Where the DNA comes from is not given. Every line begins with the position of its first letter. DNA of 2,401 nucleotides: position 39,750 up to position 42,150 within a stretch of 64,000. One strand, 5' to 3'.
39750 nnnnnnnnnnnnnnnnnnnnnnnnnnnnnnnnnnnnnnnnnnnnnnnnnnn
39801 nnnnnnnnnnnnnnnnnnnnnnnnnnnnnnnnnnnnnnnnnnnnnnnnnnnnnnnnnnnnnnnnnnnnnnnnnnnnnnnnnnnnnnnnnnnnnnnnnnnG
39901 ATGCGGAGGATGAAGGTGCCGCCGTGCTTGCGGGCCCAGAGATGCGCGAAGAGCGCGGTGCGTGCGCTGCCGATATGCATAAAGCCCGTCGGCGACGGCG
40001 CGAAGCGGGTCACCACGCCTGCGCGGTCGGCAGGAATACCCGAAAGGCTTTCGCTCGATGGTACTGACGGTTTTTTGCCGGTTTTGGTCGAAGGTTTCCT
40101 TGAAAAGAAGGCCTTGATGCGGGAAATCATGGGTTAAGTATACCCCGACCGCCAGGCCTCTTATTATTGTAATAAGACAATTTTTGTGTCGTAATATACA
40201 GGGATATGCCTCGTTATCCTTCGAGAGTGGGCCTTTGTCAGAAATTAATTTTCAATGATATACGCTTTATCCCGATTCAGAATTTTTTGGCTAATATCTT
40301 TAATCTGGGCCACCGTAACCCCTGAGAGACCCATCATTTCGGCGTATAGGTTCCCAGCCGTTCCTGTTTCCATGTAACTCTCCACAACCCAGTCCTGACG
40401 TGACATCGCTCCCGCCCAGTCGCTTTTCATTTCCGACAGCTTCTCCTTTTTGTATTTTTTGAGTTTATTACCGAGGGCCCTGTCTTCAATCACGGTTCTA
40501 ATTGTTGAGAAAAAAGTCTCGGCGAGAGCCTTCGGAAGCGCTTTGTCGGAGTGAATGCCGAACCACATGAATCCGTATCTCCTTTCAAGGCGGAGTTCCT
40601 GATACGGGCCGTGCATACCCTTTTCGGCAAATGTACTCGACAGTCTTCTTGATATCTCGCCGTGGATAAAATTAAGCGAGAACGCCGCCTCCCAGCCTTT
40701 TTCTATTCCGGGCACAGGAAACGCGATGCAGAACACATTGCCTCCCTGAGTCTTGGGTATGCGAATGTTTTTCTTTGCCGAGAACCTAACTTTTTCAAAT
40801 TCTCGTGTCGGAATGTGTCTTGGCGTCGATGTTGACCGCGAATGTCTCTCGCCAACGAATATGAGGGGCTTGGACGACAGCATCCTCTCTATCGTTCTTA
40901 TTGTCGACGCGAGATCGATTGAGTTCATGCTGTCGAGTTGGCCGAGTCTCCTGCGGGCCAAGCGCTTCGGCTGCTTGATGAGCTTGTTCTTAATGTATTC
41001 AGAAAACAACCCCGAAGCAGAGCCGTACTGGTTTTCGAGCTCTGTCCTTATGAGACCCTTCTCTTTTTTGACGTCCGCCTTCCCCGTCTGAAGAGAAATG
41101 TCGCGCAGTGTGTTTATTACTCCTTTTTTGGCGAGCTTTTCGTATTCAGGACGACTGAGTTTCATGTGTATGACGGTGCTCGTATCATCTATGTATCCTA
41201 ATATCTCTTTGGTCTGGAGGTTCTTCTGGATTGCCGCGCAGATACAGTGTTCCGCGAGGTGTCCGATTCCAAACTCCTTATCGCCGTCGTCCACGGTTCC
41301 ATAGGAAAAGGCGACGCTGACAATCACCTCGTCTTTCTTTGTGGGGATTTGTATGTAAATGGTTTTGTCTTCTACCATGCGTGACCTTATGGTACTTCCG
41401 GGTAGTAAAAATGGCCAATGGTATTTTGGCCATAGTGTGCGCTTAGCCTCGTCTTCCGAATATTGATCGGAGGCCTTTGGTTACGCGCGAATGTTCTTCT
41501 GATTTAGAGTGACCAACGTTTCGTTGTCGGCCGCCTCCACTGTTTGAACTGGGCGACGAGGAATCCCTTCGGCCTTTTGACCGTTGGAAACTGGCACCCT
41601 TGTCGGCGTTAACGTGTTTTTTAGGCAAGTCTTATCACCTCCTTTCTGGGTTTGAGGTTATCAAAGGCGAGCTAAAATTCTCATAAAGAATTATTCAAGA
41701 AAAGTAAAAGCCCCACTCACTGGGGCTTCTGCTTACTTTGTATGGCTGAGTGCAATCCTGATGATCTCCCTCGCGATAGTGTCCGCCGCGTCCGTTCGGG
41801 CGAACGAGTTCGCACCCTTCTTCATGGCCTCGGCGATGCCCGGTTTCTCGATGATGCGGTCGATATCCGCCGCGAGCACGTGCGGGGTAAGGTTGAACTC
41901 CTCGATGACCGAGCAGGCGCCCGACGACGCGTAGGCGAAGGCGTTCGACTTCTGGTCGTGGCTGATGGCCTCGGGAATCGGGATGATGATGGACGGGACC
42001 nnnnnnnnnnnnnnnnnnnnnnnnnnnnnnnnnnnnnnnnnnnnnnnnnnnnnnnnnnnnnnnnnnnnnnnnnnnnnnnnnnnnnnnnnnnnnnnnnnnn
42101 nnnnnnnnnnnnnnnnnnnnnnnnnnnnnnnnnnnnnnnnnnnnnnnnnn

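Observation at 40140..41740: AT-richer islet carrying an M16-like HxxEH peptidase candidate and a tiny basic protein with a perfect Shine-Dalgarno and TTG start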

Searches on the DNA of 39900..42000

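Call 95: search_rna_families(source=window, start=39900, end=42000, threshold=evalue, max_evalue=1)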
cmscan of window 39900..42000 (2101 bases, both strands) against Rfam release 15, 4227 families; matches with E-value up to 1: 1.
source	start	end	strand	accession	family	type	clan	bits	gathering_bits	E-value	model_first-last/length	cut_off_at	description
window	40102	40165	+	RF03167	c-di-GMP-I-GGC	Cis-reg; riboswitch;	CL00126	17.4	59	0.67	1-80/80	no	c-di-GMP-I-GGC riboswitch aptamer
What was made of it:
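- No Rfam family matches (call 95).
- Tried and rejected: No Rfam family matches 39900-42000; the one hit is noise at 17 bits against a gathering score of 59 (call 95).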
